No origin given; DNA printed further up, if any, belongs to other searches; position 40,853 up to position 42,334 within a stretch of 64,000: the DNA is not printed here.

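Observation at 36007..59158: ~23-kb accessory island saturated with radical SAM enzymes plus aminosugar-tailoring genes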

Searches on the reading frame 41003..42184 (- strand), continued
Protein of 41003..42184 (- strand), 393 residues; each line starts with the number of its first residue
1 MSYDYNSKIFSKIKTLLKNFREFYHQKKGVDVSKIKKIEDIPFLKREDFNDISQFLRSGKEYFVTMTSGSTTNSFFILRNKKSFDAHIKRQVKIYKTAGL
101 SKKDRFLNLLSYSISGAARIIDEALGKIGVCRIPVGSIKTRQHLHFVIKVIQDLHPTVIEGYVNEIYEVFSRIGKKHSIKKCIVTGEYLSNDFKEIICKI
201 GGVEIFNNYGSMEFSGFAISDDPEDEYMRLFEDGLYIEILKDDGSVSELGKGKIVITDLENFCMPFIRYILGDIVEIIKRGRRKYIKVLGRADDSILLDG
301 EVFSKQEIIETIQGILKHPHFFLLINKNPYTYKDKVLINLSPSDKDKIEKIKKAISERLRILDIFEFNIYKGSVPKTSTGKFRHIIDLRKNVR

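Call 82: search_solved_structures(query=A1, max_evalue=0.001)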
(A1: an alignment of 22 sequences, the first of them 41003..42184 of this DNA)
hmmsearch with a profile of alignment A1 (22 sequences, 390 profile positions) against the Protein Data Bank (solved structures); distinct sequences matched with E-value up to 0.001: 11.
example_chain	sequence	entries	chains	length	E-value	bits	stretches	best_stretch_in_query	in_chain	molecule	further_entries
9s3l_A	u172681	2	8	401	3.1e-37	131.5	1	3-313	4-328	Phenylacetate-CoA ligase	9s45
2y4o_A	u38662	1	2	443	3.5e-30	108.2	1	29-388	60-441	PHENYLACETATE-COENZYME A LIGASE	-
4r1l_A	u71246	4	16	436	5e-30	107.7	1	28-388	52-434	Phenylacetate-coenzyme A ligase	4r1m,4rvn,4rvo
2y27_A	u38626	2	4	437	3e-26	95.3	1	29-388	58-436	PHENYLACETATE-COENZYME A LIGASE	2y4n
6wuq_A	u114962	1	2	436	6.9e-16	61.2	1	28-312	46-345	AjiA1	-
6siw_A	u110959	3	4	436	9.2e-15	57.5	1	22-278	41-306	PaaK-like ligase (AMP-dependent synthetase and ligase) | AMP-dependent synthetase and ligase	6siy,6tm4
6siw_B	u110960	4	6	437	9.3e-15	57.5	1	22-278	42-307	PaaK-like ligase (AMP-dependent synthetase and ligase) | AMP-dependent synthetase and ligase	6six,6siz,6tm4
6hdw_A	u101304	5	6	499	3.8e-09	39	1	30-346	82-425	2-hydroxyisobutyryl-CoA synthetase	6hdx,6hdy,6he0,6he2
3fcc_A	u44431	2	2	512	5.2e-07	32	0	177-254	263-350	D-alanine--poly(phosphoribitol) ligase subunit 1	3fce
3dhv_A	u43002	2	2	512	5.2e-07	32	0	177-254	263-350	D-alanine-poly(phosphoribitol) ligase | D-alanine--poly(phosphoribitol) ligase subunit 1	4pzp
6ulx_A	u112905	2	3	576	0.00094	21.2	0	286-381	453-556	Amino acid adenylation domain-containing protein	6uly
